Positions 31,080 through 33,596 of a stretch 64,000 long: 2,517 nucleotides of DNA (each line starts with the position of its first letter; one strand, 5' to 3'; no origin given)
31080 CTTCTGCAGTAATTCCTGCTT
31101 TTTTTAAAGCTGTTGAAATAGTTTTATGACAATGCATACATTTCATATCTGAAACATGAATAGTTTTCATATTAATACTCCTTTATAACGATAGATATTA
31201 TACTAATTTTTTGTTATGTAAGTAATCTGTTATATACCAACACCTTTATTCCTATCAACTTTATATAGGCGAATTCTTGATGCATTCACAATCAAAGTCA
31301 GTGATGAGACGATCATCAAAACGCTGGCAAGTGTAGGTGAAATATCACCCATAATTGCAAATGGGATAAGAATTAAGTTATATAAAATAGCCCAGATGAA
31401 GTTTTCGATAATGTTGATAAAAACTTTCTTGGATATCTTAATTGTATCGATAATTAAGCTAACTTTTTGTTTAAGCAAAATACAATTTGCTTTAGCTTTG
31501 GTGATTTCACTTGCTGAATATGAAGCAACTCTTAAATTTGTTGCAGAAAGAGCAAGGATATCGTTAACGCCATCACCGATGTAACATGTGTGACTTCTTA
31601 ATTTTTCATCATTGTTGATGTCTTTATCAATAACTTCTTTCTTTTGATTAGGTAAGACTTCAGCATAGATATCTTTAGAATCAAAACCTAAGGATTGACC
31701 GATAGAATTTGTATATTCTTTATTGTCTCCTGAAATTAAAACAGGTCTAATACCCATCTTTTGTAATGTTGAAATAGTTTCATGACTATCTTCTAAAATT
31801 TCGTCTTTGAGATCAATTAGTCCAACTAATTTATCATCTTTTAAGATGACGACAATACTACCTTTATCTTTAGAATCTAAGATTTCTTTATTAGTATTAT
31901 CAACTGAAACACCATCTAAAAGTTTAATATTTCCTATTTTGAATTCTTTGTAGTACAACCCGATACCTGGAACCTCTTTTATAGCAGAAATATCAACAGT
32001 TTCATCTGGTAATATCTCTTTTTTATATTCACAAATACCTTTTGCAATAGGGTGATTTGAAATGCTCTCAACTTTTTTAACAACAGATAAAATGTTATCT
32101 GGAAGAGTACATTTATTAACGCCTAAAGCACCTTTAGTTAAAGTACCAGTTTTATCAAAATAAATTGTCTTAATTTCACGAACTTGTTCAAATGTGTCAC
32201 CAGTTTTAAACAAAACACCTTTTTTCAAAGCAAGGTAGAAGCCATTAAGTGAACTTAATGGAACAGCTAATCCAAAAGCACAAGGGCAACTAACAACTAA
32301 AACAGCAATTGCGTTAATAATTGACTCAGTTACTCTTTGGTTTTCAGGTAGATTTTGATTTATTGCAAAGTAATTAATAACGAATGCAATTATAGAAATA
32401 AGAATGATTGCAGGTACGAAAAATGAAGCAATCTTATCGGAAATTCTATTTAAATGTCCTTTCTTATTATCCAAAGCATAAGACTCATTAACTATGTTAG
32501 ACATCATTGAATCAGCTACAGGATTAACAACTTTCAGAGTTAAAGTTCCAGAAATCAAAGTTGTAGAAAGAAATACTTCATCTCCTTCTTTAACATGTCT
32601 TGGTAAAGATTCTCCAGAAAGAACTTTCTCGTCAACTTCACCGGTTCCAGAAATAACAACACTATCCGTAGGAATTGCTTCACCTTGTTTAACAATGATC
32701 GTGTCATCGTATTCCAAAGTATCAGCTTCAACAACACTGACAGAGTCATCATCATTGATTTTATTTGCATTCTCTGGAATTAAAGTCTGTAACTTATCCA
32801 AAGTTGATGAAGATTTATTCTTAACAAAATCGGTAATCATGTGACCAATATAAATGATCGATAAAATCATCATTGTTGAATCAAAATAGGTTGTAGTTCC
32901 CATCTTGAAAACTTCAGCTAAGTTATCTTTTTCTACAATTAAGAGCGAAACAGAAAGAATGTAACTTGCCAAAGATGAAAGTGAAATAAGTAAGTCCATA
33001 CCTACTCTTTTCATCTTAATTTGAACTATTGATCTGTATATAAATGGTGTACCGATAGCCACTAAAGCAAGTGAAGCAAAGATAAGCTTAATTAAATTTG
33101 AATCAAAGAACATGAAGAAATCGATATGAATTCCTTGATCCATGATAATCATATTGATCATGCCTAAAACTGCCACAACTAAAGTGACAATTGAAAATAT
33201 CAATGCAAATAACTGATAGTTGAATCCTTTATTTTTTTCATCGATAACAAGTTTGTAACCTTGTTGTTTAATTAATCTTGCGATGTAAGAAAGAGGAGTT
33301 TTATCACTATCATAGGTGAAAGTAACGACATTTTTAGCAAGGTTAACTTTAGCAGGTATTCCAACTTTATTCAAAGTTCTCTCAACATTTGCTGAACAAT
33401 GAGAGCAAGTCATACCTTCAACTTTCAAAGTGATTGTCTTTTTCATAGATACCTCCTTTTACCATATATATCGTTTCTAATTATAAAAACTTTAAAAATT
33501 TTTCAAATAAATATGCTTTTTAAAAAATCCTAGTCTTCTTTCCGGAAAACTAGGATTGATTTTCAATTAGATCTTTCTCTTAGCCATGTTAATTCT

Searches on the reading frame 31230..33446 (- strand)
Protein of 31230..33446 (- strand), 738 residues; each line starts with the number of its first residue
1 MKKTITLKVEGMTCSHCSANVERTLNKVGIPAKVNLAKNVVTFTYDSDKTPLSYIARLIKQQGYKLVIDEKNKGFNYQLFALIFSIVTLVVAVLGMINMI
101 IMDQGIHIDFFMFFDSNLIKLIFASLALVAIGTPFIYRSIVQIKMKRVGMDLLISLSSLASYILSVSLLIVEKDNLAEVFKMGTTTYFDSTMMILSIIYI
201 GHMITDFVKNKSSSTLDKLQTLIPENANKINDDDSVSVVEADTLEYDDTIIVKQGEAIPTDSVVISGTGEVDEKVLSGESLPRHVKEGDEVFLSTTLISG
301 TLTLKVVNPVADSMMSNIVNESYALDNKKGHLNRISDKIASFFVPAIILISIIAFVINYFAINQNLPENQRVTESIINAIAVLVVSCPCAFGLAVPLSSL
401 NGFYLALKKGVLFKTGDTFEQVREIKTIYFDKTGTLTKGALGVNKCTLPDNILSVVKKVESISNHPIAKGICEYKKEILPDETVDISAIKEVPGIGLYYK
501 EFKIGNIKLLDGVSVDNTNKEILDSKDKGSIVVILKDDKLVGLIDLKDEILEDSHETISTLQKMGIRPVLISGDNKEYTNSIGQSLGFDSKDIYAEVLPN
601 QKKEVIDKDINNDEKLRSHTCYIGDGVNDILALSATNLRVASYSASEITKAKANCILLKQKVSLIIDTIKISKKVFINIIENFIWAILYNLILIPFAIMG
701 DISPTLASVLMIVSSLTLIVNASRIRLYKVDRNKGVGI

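Call 75: search_protein_families(library=pfam, proteins=[window:31230-33446:-], max_evalue=0.00001)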
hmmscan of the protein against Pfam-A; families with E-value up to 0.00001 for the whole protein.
window:31230-33446:- (738 aa): 3 families
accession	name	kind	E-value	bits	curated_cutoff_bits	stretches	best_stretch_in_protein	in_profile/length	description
PF00122.25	E1-E2_ATPase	-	4.1e-42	144.2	28.1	1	222-406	2-178/181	E1-E2 ATPase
PF00702.32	Hydrolase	-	9.2e-24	85.3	26.4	1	425-634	1-188/191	haloacid dehalogenase-like hydrolase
PF00403.32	HMA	-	8.9e-12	45.7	24.8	1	6-65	1-62/62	Heavy-metal-associated domain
